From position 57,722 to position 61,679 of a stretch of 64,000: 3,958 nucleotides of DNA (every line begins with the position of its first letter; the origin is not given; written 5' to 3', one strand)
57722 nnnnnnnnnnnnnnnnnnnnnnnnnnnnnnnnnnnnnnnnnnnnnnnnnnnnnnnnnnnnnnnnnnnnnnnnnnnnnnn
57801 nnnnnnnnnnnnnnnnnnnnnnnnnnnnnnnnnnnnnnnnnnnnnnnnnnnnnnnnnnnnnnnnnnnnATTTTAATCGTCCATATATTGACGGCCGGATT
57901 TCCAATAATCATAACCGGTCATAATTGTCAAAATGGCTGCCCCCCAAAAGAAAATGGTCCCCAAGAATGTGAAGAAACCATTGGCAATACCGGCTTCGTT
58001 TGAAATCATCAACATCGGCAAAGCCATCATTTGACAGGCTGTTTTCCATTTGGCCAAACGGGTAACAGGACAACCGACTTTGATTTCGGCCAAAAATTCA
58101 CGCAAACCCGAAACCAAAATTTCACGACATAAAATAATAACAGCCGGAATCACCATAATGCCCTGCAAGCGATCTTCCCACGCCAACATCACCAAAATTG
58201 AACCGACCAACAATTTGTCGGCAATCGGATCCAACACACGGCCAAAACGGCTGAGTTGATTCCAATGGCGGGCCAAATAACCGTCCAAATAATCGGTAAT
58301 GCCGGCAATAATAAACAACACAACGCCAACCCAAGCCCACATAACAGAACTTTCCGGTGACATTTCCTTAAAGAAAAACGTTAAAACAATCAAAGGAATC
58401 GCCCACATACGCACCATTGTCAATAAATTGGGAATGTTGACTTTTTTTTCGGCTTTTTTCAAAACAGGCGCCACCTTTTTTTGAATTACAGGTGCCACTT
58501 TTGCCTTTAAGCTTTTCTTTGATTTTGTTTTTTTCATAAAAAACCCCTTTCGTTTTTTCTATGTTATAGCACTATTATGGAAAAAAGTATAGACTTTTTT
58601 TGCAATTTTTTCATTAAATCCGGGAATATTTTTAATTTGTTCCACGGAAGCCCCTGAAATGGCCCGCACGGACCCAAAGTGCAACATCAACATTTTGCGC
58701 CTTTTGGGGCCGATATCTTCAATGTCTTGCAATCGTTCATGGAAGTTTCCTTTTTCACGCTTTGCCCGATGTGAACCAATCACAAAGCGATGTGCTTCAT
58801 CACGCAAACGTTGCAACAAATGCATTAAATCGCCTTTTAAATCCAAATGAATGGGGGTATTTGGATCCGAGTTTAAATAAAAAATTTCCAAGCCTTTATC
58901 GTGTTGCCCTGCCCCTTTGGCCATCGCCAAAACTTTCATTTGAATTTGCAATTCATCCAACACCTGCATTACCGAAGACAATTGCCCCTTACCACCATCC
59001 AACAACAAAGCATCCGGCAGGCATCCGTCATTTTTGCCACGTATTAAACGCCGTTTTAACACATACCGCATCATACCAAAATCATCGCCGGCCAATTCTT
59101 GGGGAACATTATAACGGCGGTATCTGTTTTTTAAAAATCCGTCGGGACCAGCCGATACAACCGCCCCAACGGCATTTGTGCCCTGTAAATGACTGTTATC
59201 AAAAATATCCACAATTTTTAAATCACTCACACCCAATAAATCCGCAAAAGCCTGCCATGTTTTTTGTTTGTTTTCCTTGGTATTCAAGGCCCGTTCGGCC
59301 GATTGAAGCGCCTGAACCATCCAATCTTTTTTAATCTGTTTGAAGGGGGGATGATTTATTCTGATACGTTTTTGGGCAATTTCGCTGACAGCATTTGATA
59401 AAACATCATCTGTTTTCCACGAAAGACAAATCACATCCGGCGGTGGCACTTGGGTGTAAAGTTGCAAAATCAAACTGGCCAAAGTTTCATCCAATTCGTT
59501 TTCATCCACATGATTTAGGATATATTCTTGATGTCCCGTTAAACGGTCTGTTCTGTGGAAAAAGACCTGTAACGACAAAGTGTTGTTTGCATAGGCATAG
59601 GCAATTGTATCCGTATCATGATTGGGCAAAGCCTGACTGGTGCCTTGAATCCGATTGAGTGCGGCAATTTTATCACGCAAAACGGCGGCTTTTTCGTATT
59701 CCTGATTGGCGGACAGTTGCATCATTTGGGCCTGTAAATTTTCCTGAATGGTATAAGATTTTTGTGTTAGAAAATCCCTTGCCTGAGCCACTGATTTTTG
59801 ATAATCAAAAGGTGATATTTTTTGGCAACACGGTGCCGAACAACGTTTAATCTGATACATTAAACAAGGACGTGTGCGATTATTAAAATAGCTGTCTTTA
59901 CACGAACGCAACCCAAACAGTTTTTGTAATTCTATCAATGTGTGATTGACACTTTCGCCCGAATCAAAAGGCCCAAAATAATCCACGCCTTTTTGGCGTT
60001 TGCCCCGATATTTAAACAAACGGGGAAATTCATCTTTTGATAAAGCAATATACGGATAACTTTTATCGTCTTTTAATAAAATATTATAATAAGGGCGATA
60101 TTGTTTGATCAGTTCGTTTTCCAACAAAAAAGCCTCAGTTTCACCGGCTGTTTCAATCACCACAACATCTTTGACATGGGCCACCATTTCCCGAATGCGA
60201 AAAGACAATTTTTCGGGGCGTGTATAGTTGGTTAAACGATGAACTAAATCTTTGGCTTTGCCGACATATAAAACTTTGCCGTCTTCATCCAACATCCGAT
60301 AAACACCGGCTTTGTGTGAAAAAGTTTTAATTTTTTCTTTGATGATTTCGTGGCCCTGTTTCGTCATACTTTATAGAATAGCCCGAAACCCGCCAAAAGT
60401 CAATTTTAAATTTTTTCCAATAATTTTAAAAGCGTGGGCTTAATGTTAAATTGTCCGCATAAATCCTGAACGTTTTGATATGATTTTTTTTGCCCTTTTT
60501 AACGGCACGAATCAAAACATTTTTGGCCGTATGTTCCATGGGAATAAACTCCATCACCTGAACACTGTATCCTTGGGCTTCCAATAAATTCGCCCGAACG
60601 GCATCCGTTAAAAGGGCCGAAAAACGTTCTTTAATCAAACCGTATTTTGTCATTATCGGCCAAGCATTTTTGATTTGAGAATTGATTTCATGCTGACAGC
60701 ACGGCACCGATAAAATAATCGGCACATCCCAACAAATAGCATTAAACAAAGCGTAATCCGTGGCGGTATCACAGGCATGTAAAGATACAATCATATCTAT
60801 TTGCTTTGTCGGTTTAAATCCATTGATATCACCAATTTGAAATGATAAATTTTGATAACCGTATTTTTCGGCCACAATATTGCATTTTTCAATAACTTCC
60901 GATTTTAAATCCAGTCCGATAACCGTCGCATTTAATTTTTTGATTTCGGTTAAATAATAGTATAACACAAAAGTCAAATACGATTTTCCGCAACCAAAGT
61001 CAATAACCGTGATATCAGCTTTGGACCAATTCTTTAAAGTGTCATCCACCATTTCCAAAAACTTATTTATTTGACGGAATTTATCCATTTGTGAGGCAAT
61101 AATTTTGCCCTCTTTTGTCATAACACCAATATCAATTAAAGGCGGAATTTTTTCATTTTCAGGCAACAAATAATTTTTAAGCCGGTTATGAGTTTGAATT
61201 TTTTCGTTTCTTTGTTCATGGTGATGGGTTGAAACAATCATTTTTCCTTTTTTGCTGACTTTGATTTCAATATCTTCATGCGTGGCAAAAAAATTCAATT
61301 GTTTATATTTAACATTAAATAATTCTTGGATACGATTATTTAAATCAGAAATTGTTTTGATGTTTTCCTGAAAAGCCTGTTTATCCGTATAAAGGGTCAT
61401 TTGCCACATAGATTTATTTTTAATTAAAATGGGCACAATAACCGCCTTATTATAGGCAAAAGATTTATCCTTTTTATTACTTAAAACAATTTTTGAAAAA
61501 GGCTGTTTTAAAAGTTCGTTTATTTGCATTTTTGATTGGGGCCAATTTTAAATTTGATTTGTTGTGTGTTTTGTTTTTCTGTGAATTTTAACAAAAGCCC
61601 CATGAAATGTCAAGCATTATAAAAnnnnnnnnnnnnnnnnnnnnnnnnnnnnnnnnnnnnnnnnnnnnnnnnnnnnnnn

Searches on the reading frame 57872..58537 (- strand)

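Call 51: search_protein_families(library=pfam, proteins=[window:57872-58537:-], max_evalue=0.00001)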
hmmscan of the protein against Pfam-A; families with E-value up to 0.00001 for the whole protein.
window:57872-58537:- (221 aa): 1 family
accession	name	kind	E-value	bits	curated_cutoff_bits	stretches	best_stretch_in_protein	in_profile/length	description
PF01066.26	CDP-OH_P_transf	-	4.5e-38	131.5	22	1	34-205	2-151/152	CDP-alcohol phosphatidyltransferase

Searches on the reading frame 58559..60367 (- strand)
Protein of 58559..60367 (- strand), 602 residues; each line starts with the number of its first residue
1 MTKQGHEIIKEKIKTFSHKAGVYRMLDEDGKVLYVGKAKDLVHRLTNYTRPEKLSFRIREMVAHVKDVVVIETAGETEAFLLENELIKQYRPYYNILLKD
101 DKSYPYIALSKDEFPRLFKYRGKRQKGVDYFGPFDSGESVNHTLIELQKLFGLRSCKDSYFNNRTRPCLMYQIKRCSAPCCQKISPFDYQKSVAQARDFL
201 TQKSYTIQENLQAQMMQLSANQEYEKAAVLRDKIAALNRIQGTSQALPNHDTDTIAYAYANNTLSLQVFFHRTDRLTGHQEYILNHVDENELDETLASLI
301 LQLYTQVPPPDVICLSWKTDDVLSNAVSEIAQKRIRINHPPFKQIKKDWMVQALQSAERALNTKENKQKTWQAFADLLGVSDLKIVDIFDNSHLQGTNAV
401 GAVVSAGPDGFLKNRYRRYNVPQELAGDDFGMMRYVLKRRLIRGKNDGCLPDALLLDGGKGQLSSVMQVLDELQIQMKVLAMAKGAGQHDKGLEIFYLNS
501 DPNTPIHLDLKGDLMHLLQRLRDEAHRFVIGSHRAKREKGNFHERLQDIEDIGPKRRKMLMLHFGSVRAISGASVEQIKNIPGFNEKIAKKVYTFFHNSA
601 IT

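Call 51: search_protein_families(library=pfam, proteins=[window:58559-60367:-], max_evalue=0.00001)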
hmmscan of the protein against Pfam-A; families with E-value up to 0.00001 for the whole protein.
window:58559-60367:- (602 aa): 6 families
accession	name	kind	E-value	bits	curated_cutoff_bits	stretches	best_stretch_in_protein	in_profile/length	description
PF08459.17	UvrC_RNaseH_dom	-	2.8e-40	138.2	22.3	1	377-530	3-159/159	UvrC RNAse H endonuclease domain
PF22920.2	UvrC_RNaseH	-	5.1e-18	65.5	24.3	1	251-363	1-115/116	UvrC Ribonuclease H-like domain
PF01541.30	GIY-YIG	-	4.8e-10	40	22.6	1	20-95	2-78/78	GIY-YIG catalytic domain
PF14520.12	HHH_5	-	8.4e-09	36.2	27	1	544-593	2-52/57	Helix-hairpin-helix domain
PF12826.13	HHH_2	-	4.5e-08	33.6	27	1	549-600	8-59/64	Helix-hairpin-helix motif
PF02151.25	UVR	-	3.9e-07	30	21.5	1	209-238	5-34/36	UvrB/uvrC motif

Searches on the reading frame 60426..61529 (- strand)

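Call 51: search_protein_families(library=pfam, proteins=[window:60426-61529:-], max_evalue=0.00001)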
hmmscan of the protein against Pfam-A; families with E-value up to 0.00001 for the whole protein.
window:60426-61529:- (367 aa): 4 families
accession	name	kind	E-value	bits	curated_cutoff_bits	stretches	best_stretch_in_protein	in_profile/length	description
PF13679.12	Methyltransf_32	-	2.1e-42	144.9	27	1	149-285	1-143/143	Methyltransferase domain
PF13847.12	Methyltransf_31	-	8.8e-17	61.6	27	1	170-258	2-89/145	Methyltransferase domain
PF13649.12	Methyltransf_25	-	4.7e-07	30.8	27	1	175-255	1-79/97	Methyltransferase domain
PF05206.20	TRM13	-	6.7e-07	29.5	26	0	170-306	17-167/257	Methyltransferase TRM13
